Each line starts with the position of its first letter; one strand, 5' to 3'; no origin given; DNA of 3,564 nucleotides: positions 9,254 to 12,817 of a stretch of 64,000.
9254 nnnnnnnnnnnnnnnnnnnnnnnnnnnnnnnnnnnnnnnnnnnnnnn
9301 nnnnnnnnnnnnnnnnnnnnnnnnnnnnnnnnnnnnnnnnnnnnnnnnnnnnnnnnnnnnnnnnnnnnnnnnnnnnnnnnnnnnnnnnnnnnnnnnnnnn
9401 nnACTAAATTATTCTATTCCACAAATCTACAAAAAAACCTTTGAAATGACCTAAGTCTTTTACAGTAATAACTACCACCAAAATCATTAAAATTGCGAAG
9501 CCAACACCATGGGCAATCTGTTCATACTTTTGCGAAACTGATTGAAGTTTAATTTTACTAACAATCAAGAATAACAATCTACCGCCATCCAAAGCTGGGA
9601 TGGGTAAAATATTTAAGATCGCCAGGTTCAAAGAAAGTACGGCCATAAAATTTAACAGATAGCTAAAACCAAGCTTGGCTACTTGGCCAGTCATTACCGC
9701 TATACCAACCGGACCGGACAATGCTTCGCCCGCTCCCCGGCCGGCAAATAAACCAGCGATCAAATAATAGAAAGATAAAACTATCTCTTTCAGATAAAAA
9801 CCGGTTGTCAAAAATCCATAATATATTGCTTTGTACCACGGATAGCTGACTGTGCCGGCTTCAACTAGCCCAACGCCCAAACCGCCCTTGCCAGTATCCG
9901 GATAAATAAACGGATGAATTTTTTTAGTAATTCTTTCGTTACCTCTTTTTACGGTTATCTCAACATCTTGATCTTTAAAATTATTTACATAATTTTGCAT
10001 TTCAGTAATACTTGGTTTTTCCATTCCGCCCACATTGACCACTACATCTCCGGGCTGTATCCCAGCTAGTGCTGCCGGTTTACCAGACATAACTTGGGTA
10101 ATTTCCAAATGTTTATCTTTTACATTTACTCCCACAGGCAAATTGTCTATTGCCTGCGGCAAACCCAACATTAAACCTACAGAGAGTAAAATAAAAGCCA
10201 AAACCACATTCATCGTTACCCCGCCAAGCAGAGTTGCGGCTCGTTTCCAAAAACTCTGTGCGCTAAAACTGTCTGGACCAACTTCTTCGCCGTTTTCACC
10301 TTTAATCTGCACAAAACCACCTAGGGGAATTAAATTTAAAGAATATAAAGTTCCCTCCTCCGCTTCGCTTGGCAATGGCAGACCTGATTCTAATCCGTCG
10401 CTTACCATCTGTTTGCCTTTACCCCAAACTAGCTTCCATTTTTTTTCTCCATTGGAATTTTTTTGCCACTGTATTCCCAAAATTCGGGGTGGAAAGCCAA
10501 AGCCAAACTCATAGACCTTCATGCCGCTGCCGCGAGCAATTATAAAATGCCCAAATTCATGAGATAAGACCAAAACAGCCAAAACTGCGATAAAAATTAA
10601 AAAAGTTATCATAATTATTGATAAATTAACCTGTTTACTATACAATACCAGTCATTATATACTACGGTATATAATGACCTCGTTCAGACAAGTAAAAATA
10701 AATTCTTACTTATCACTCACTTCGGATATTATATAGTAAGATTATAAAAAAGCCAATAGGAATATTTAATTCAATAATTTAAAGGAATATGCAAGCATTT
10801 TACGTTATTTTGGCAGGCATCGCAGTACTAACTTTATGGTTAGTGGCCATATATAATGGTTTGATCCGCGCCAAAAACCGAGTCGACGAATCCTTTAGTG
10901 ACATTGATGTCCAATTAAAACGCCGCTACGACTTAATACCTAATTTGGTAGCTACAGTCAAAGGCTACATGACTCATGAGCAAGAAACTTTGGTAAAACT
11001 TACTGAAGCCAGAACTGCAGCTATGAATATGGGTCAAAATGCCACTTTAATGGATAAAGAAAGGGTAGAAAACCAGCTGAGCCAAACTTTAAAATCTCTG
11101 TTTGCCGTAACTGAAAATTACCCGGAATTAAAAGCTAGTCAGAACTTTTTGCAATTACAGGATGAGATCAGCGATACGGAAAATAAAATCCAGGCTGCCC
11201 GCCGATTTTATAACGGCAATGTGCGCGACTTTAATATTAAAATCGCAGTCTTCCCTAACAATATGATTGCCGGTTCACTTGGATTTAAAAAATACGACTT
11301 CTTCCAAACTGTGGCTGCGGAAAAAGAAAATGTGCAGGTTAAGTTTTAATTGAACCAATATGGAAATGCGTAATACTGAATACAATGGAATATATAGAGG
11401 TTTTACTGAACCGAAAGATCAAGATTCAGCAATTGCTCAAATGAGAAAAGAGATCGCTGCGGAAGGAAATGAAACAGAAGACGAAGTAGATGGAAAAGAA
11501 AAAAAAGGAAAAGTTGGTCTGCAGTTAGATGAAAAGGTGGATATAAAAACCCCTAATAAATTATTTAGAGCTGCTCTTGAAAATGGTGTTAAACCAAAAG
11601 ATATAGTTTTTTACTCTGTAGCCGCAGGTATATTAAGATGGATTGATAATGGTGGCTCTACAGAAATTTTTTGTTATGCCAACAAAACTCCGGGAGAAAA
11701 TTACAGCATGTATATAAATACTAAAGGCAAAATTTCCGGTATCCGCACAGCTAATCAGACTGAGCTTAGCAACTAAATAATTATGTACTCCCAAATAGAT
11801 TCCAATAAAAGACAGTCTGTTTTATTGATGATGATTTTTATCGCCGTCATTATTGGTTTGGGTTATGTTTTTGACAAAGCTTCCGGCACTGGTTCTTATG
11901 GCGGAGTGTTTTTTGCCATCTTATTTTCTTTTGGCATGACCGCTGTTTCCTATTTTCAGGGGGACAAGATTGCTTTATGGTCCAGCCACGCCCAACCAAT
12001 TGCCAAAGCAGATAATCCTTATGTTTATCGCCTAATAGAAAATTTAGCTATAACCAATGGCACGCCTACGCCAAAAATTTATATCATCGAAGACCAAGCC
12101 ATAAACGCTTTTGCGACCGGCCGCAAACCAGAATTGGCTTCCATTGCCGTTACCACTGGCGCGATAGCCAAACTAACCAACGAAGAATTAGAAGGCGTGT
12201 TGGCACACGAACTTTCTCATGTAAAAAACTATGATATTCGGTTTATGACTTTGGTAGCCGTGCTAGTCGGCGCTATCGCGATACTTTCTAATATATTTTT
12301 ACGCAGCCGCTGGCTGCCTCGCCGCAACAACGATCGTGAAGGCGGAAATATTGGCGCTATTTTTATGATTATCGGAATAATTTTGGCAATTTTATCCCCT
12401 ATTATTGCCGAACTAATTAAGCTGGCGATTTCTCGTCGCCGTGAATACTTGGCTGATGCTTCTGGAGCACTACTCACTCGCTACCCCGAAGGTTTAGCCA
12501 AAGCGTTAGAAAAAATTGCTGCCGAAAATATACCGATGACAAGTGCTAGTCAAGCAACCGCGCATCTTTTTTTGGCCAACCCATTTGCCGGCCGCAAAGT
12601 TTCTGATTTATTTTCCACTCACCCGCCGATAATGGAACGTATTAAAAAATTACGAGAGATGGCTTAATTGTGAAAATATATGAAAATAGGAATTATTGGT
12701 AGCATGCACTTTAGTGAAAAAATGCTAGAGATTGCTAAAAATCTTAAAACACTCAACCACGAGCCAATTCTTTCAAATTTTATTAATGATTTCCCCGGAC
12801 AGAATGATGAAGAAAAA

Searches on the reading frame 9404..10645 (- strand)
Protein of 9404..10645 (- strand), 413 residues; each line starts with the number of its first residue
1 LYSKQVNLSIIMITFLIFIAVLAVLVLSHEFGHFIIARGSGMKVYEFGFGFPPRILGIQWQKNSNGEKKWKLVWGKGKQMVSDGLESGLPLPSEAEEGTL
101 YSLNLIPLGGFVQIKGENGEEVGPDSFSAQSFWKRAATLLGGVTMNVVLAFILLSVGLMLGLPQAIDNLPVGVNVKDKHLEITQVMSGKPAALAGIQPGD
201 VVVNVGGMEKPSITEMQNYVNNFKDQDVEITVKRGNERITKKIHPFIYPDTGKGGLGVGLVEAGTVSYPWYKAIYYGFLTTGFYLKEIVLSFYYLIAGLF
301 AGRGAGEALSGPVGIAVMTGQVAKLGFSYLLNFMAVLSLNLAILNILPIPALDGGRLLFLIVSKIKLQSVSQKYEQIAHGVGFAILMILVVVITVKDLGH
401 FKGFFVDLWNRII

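Call 37: search_protein_families(library=pfam, proteins=[window:9404-10645:-], max_evalue=0.01)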
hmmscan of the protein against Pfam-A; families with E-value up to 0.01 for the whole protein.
window:9404-10645:- (413 aa): 5 families
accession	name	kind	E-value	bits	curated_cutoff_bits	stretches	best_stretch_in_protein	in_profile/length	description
PF02163.28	Peptidase_M50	-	3.1e-50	171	27.2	2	90-389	38-221/221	Peptidase family M50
PF13180.12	PDZ_2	-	5e-09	36.8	27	1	172-242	4-77/80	PDZ domain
PF17820.7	PDZ_6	-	1.8e-07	31.2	27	1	181-234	1-54/54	PDZ domain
PF00595.29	PDZ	-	1.3e-06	29.1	23.2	1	171-217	12-64/81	PDZ domain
PF14685.13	PDZ_Tricorn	-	0.0059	17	25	0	194-237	36-81/88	Tricorn protease PDZ domain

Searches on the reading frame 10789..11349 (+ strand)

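Call 37: search_protein_families(library=pfam, proteins=[window:10789-11349:+], max_evalue=0.01)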
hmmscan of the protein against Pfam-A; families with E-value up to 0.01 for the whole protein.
window:10789-11349:+ (186 aa): 1 family
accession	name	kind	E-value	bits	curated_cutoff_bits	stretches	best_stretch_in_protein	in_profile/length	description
PF04011.17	LemA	-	1.1e-58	197.8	26.2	1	36-186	2-149/149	LemA family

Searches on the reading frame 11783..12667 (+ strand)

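Call 86: search_protein_families(library=pfam, proteins=[window:11783-12667:+], max_evalue=0.001)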
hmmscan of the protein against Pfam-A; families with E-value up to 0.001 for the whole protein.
window:11783-12667:+ (294 aa): 2 families
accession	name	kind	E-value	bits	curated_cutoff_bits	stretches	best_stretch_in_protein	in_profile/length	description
PF01435.24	Peptidase_M48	-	5.5e-33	114.8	20.3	1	76-293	2-185/186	Peptidase family M48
PF05569.17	Peptidase_M56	-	8.2e-05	22.4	31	1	125-161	182-218/296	BlaR1 peptidase M56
